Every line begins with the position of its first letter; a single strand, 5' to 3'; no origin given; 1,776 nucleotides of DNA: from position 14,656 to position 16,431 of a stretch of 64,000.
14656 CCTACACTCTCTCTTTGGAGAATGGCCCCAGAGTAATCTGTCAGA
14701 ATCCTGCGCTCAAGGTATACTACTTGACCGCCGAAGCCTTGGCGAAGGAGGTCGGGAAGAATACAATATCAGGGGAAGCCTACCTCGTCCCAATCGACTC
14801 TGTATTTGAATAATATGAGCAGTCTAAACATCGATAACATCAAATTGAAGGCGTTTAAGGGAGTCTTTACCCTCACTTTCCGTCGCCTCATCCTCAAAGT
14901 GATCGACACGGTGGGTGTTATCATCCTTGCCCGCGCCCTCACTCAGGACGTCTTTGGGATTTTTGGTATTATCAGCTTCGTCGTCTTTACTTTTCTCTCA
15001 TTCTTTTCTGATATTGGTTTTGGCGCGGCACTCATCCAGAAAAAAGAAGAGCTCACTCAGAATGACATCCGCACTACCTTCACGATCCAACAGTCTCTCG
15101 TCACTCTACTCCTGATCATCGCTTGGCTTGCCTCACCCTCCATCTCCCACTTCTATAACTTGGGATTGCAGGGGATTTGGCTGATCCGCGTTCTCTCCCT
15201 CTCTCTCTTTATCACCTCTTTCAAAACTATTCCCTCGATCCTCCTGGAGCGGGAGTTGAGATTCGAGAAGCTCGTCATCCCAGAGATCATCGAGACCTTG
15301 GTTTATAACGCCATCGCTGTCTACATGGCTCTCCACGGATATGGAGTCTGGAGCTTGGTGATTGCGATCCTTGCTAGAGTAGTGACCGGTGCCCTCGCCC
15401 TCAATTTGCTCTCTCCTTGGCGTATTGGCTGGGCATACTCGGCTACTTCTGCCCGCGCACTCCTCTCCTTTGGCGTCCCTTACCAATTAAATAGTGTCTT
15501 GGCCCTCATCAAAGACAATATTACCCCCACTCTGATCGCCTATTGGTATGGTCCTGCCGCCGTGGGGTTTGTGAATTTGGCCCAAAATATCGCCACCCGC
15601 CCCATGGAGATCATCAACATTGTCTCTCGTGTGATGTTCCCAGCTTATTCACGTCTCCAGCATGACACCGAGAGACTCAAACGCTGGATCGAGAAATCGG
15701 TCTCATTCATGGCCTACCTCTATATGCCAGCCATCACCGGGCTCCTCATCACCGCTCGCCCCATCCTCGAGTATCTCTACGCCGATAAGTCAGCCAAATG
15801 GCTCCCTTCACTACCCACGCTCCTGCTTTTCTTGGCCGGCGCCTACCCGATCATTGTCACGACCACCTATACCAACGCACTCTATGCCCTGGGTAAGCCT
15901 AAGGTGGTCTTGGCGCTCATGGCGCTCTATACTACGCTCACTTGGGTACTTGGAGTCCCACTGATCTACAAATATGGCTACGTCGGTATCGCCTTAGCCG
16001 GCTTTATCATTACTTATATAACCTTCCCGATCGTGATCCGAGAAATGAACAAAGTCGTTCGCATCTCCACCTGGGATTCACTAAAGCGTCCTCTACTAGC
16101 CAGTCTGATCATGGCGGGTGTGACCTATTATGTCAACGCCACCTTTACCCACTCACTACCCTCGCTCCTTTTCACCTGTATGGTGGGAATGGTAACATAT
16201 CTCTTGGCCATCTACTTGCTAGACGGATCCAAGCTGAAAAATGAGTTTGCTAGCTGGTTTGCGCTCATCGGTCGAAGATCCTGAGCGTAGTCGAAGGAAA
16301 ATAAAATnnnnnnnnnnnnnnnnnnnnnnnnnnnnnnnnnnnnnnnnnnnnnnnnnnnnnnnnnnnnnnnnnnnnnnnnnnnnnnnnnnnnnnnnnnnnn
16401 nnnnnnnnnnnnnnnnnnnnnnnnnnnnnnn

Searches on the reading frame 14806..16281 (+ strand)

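Call 27: search_protein_families(library=pfam, proteins=[window:14806-16281:+], max_evalue=0.00001)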
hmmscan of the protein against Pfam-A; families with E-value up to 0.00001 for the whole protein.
window:14806-16281:+ (492 aa): 3 families
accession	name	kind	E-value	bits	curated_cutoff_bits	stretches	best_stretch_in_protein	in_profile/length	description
PF13440.11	Polysacc_synt_3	-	7.2e-63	213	23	1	40-334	1-290/293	Polysaccharide biosynthesis protein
PF01943.22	Polysacc_synt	-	4e-22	79.4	28.2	1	18-285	3-274/274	Polysaccharide biosynthesis protein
PF03023.19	MurJ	-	1.4e-09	37.6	27.4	1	79-450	47-441/451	Lipid II flippase MurJ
